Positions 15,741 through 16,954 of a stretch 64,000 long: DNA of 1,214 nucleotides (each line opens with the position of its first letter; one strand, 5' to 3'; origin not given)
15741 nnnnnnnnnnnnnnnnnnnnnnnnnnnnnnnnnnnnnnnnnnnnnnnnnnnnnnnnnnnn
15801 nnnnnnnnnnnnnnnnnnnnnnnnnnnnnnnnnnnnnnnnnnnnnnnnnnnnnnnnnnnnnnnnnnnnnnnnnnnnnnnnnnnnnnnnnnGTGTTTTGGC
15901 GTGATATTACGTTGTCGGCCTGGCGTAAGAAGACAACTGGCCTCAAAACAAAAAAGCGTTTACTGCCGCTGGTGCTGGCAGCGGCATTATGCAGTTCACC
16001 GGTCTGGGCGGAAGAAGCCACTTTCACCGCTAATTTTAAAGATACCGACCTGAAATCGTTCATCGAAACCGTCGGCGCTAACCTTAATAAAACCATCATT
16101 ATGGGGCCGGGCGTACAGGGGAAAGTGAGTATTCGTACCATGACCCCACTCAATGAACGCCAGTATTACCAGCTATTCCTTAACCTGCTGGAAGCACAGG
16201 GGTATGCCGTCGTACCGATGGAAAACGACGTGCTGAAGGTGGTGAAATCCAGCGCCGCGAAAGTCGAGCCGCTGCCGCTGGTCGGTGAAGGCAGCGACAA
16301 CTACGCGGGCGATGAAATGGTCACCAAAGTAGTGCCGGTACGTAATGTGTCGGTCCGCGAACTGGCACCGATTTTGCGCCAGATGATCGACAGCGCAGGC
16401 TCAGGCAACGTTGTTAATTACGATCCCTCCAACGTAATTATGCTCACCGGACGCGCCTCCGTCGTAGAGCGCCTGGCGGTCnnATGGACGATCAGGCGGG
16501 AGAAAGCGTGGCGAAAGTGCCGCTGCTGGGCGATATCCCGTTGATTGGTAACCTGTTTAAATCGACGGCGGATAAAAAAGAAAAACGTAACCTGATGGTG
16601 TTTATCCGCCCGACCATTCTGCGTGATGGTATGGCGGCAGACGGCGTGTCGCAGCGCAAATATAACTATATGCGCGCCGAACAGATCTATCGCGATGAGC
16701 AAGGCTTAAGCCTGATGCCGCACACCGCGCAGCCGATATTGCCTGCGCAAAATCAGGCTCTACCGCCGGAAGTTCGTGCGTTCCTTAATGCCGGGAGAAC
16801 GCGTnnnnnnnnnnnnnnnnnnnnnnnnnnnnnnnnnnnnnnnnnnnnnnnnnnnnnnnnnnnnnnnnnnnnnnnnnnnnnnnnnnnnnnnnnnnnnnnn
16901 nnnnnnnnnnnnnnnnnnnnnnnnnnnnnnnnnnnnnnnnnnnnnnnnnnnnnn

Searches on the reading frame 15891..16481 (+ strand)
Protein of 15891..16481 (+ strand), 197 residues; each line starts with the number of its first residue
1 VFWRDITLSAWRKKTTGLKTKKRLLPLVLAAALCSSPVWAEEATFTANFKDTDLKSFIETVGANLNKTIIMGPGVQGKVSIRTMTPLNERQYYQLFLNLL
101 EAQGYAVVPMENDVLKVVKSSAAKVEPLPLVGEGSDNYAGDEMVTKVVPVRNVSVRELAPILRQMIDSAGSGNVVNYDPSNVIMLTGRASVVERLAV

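Call 28: find_encoding_contigs(protein=window:15891-16481:+, flank=6000, max_places=10)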
Protein window:15891-16481:+ (197 aa): 11 contigs read that carry it; 3 places shown.
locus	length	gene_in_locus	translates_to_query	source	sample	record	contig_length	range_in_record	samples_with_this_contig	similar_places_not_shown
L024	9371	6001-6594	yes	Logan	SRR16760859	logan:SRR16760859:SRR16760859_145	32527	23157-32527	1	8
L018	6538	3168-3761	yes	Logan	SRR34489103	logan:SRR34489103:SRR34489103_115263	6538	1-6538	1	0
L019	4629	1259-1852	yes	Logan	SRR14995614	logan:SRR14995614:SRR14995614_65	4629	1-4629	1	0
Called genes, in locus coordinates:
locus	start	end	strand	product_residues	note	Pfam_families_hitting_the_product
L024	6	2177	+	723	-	PF20656:MS_N, PF20658:MSG_insertion, PF01274:MS_TIM-barrel, PF20659:MS_C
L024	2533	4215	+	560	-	PF02652:Lactate_perm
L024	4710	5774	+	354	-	-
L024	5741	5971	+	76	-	-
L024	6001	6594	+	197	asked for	PF21305:type_II_gspD_N0, PF03958:Secretin_N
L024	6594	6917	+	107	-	PF00263:Secretin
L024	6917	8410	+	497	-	PF22341:GSPE_N1E, PF00437:T2SSE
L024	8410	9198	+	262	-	PF28597:T2SSF_N, PF00482:T2SSF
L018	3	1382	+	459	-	?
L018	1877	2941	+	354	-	-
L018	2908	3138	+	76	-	-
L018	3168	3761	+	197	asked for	PF21305:type_II_gspD_N0, PF03958:Secretin_N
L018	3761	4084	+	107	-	PF00263:Secretin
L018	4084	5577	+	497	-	PF22341:GSPE_N1E, PF00437:T2SSE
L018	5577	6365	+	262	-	PF28597:T2SSF_N, PF00482:T2SSF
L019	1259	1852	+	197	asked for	PF21305:type_II_gspD_N0, PF03958:Secretin_N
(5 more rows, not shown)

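Call 33: search_protein_families(library=ncbifam, proteins=[window:15891-16481:+])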
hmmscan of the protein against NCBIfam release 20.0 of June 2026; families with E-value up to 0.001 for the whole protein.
window:15891-16481:+ (197 aa): 1 family
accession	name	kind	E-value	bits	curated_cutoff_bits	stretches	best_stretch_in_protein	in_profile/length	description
TIGR02517.1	type_II_gspD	equivalog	4.6e-40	137.7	351.35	1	47-196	1-148/600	type II secretion system secretin GspD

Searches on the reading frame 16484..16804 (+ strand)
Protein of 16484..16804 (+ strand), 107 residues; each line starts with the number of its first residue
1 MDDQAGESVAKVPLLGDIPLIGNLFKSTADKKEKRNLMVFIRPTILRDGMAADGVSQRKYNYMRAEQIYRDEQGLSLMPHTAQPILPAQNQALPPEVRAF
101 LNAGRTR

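Call 33: search_protein_families(library=ncbifam, proteins=[window:16484-16804:+])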
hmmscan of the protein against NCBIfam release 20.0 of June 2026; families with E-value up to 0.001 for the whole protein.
window:16484-16804:+ (107 aa): 8 families
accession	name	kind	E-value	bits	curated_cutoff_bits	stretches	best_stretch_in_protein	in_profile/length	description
TIGR02517.1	type_II_gspD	equivalog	2e-21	76.2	351.35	1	1-55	545-599/600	type II secretion system secretin GspD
TIGR02515.1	IV_pilus_PilQ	subfamily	1.2e-12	47.6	284.35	1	4-46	385-427/428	type IV pilus secretin PilQ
NF042912.1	Amuc_1098_fam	equivalog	6.2e-10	37.8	750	1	10-45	760-795/805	Amuc_1098 family type IV pilus outer membrane protein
NF010083.0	PRK13568.1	equivalog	7.1e-10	38.2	554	1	4-47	375-418/419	DNA uptake porin HofQ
TIGR02519.1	pilus_MshL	equivalog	9.3e-10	38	250.2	1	1-46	245-290/290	pilus (MSHA type) biogenesis protein MshL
TIGR02516.1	type_III_yscC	equivalog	1.2e-09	37.3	238.45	1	2-47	417-462/463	type III secretion system outer membrane ring subunit SctC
NF007851.2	PRK10560.1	exception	7.2e-08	31.6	598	1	10-46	373-409/412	DNA uptake porin HofQ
NF011873.0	PRK15346.1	equivalog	6.5e-07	28.4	524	1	3-34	451-482/499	EscC/YscC/HrcC family type III secretion system outer membrane ring protein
